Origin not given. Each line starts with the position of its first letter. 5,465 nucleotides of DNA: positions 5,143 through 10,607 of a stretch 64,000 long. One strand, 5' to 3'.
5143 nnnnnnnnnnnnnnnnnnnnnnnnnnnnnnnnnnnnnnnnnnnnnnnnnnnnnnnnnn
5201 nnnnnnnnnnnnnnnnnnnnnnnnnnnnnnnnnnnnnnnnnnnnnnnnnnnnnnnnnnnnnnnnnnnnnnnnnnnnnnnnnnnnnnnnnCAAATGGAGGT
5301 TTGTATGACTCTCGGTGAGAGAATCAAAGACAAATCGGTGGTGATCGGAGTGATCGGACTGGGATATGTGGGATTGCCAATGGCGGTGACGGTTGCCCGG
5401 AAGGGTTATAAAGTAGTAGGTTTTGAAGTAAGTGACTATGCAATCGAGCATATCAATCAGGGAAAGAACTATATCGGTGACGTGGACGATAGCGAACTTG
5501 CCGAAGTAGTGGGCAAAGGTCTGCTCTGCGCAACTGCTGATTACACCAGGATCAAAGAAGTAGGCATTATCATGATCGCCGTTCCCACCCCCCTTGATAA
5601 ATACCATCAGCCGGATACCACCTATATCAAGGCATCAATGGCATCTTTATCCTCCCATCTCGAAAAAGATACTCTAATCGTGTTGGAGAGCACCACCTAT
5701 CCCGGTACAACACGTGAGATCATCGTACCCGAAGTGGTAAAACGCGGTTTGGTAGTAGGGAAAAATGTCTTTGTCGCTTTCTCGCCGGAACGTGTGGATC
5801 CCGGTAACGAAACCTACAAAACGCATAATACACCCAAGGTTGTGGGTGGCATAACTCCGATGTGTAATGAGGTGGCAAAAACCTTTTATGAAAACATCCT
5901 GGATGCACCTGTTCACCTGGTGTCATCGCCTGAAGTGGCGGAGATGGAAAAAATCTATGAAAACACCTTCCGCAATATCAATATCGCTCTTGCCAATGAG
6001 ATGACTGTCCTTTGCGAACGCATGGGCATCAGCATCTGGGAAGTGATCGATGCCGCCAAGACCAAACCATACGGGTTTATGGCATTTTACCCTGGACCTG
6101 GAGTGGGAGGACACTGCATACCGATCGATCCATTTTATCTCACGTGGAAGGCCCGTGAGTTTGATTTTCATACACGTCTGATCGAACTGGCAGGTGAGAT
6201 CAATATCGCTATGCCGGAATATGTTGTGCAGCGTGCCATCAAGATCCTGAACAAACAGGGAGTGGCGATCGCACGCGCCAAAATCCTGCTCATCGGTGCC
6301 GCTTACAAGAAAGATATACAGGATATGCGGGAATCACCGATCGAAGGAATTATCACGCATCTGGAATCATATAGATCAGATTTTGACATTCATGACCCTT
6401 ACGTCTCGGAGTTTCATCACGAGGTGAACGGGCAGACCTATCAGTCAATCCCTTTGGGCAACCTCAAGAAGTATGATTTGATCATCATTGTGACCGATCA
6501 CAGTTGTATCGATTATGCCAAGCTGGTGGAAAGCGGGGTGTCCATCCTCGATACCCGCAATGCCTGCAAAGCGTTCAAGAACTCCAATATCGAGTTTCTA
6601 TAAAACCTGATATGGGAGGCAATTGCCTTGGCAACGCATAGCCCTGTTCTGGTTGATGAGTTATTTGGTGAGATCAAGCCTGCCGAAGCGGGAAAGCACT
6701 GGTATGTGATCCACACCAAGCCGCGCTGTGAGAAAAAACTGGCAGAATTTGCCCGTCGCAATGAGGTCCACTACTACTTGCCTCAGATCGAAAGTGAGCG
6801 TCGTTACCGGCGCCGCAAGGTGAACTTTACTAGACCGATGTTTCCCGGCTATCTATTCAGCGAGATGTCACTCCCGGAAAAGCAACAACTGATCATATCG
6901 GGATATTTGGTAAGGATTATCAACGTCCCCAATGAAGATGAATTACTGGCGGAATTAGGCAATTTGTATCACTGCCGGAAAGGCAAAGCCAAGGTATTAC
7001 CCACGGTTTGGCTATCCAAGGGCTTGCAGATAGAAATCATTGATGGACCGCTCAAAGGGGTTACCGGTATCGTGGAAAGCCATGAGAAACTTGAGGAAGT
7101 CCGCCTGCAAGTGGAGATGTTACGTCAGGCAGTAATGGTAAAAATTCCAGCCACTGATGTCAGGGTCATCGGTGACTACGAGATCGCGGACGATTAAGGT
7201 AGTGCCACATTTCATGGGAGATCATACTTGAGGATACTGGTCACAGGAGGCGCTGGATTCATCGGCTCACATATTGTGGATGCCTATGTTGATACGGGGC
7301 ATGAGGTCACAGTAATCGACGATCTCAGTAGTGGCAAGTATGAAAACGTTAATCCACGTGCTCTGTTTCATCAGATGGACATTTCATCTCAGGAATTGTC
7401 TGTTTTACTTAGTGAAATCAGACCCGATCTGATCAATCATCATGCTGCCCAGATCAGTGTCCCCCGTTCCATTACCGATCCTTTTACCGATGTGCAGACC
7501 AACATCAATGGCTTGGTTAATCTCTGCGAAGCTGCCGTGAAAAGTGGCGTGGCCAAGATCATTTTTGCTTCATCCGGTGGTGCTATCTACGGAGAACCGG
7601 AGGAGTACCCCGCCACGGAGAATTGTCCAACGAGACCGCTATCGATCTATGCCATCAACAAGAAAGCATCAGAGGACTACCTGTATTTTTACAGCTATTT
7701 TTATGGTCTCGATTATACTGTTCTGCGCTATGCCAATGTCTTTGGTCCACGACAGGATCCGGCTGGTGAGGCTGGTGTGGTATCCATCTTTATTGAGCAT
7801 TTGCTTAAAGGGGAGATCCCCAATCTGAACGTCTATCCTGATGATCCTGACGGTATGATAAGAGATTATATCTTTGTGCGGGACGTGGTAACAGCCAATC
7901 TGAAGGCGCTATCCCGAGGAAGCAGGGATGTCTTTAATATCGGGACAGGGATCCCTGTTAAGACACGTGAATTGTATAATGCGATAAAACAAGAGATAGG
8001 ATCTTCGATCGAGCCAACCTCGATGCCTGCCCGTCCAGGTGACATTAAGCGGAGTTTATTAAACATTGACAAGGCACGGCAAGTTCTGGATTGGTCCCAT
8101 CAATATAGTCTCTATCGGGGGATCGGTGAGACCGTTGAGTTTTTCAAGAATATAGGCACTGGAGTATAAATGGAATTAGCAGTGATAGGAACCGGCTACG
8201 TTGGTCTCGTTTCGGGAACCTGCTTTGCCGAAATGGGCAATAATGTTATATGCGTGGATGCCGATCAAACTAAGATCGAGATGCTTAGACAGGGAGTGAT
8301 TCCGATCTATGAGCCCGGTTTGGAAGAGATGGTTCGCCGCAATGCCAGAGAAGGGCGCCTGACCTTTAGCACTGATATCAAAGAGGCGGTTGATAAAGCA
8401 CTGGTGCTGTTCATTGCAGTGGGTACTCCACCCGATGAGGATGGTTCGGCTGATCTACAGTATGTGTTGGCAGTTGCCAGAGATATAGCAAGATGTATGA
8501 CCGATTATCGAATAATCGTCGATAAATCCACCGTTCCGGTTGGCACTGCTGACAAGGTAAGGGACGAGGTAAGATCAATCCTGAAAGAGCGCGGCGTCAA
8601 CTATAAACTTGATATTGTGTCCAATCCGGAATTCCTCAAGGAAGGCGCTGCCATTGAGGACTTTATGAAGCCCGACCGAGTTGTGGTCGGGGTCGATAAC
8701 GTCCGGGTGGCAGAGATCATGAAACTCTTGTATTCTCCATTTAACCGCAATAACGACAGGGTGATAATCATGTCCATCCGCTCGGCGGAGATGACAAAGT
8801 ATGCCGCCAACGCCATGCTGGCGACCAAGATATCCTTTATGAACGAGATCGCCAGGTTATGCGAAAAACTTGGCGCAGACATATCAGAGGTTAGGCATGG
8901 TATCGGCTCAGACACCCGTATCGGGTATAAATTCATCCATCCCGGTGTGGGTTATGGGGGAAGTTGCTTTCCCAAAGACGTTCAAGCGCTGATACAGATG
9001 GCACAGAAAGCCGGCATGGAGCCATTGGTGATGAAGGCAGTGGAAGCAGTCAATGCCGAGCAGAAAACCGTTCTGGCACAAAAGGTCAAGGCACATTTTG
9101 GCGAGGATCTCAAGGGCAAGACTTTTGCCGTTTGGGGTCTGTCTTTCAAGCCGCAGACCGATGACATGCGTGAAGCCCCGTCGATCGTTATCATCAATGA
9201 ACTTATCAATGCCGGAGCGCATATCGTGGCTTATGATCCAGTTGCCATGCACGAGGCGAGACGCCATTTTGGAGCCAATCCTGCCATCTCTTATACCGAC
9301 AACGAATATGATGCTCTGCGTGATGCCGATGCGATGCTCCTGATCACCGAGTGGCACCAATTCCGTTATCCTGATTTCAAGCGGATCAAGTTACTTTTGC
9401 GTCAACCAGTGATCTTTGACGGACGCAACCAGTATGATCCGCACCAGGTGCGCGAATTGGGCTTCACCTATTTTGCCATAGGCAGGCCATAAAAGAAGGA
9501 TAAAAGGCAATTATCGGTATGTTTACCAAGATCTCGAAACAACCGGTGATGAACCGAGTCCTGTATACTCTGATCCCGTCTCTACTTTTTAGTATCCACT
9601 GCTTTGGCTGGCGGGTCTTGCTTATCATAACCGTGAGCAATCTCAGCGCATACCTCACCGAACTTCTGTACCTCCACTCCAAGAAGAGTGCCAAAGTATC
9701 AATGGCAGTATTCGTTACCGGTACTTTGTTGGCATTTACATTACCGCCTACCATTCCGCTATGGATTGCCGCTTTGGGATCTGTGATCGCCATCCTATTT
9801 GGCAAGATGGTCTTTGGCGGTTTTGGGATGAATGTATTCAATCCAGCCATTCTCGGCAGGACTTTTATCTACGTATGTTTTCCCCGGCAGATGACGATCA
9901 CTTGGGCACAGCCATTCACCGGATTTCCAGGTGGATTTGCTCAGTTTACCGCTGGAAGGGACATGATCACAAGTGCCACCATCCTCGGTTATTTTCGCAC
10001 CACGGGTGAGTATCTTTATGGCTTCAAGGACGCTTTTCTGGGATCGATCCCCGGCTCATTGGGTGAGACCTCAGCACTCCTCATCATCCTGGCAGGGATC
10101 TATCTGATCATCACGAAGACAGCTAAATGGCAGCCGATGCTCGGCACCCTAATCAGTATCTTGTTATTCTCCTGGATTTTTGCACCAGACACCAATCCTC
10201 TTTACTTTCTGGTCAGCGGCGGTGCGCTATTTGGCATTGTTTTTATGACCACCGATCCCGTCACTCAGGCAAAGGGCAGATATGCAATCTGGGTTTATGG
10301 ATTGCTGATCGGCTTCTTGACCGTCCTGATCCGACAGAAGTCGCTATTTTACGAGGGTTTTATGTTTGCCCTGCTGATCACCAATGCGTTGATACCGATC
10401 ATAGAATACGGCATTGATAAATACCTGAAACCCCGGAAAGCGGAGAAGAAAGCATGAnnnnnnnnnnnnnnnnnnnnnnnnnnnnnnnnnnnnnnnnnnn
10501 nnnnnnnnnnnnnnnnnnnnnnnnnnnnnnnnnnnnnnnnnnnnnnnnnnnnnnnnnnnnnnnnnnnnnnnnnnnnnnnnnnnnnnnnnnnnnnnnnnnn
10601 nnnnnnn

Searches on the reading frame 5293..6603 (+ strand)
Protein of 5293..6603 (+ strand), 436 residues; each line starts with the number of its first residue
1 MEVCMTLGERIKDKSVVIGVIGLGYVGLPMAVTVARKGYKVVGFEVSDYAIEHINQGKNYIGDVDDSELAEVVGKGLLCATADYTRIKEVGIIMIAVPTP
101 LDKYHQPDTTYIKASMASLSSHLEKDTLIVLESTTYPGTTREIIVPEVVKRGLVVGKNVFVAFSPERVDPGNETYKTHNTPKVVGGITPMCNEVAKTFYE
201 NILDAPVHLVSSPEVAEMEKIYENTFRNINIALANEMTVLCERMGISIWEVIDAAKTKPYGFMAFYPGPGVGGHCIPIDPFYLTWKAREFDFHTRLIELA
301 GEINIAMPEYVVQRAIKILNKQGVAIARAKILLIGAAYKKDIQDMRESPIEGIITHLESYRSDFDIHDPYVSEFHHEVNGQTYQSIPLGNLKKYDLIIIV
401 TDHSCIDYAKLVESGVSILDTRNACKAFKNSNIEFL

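Call 72: search_protein_families(library=pfam, proteins=[window:5293-6603:+], max_evalue=0.00001)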
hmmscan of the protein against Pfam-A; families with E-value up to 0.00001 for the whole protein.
window:5293-6603:+ (436 aa): 4 families
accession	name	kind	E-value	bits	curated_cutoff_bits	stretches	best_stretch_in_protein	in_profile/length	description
PF03721.20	UDPG_MGDP_dh_N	-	3.3e-40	138.1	27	1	18-193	3-181/187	UDP-glucose/GDP-mannose dehydrogenase family, NAD binding domain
PF00984.24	UDPG_MGDP_dh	-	2e-32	111.6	25.4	1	215-304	2-92/94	UDP-glucose/GDP-mannose dehydrogenase family, central domain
PF03720.21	UDPG_MGDP_dh_C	-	1.2e-19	71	30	1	333-426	2-102/103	UDP-glucose/GDP-mannose dehydrogenase family, UDP binding domain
PF03446.21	NAD_binding_2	-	4.4e-08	33.7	21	1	18-143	2-103/161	NAD binding domain of 6-phosphogluconate dehydrogenase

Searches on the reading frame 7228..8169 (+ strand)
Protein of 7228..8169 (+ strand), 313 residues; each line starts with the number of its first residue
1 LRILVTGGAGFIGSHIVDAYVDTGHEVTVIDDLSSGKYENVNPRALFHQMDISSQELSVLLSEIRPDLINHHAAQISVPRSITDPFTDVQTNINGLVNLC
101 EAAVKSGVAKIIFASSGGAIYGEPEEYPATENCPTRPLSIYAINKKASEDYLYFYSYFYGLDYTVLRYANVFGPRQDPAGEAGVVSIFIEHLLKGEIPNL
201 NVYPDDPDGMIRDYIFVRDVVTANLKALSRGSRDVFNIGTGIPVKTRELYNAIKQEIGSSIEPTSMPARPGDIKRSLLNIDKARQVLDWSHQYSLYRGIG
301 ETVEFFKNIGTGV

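Call 72: search_protein_families(library=pfam, proteins=[window:7228-8169:+], max_evalue=0.00001)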
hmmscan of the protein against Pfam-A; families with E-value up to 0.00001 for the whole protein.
window:7228-8169:+ (313 aa): 6 families
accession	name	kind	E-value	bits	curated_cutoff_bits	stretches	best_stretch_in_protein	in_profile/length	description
PF01370.27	Epimerase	-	1.5e-52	178.8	20.9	1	3-239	1-240/240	NAD dependent epimerase/dehydratase family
PF16363.11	GDP_Man_Dehyd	-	1.4e-47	163.2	27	1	4-301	1-331/332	GDP-mannose 4,6 dehydratase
PF01073.25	3Beta_HSD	-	1.2e-14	54.5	22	1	4-176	1-186/280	3-beta hydroxysteroid dehydrogenase/isomerase family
PF02719.21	Polysacc_synt_2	-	2.2e-14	53.8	20.2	1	3-271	1-266/293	Polysaccharide biosynthesis protein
PF04321.23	RmlD_sub_bind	-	5.5e-12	45.8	27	1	1-175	1-155/287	RmlD substrate binding domain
PF13460.12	NAD_binding_10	-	2.3e-07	31.3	27.2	1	7-170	1-145/184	NAD(P)H-binding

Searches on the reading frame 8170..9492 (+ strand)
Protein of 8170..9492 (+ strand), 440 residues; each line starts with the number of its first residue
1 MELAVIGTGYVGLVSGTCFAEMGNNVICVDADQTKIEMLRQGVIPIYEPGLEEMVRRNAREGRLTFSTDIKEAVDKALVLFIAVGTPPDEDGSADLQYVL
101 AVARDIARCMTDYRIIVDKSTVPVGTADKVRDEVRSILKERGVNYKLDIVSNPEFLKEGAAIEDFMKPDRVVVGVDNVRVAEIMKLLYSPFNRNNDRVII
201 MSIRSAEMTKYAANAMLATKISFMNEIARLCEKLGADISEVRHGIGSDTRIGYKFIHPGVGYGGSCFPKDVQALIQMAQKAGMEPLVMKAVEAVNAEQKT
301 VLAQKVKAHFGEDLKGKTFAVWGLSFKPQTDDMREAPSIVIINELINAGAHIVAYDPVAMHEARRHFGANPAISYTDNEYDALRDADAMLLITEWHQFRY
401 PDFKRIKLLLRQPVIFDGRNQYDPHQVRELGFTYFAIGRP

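Call 72: search_protein_families(library=pfam, proteins=[window:8170-9492:+], max_evalue=0.00001)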
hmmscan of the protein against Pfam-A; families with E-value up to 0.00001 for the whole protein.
window:8170-9492:+ (440 aa): 3 families
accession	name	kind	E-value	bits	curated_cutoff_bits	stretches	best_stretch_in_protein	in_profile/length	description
PF03721.20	UDPG_MGDP_dh_N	-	5.2e-66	222.2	27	1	1-185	1-185/187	UDP-glucose/GDP-mannose dehydrogenase family, NAD binding domain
PF00984.24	UDPG_MGDP_dh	-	4.7e-40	136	25.4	1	204-296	1-93/94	UDP-glucose/GDP-mannose dehydrogenase family, central domain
PF03720.21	UDPG_MGDP_dh_C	-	5.7e-34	117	30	1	320-424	1-103/103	UDP-glucose/GDP-mannose dehydrogenase family, UDP binding domain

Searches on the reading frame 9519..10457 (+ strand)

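Call 56: search_protein_families(library=pfam, proteins=[window:9519-10457:+], max_evalue=0.001)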
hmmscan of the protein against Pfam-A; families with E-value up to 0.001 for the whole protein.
window:9519-10457:+ (312 aa): 1 family
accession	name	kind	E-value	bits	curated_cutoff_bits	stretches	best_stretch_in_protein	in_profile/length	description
PF03116.20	NQR2_RnfD_RnfE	-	3e-84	283.3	27.7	1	4-299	11-290/296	NQR2, RnfD, RnfE family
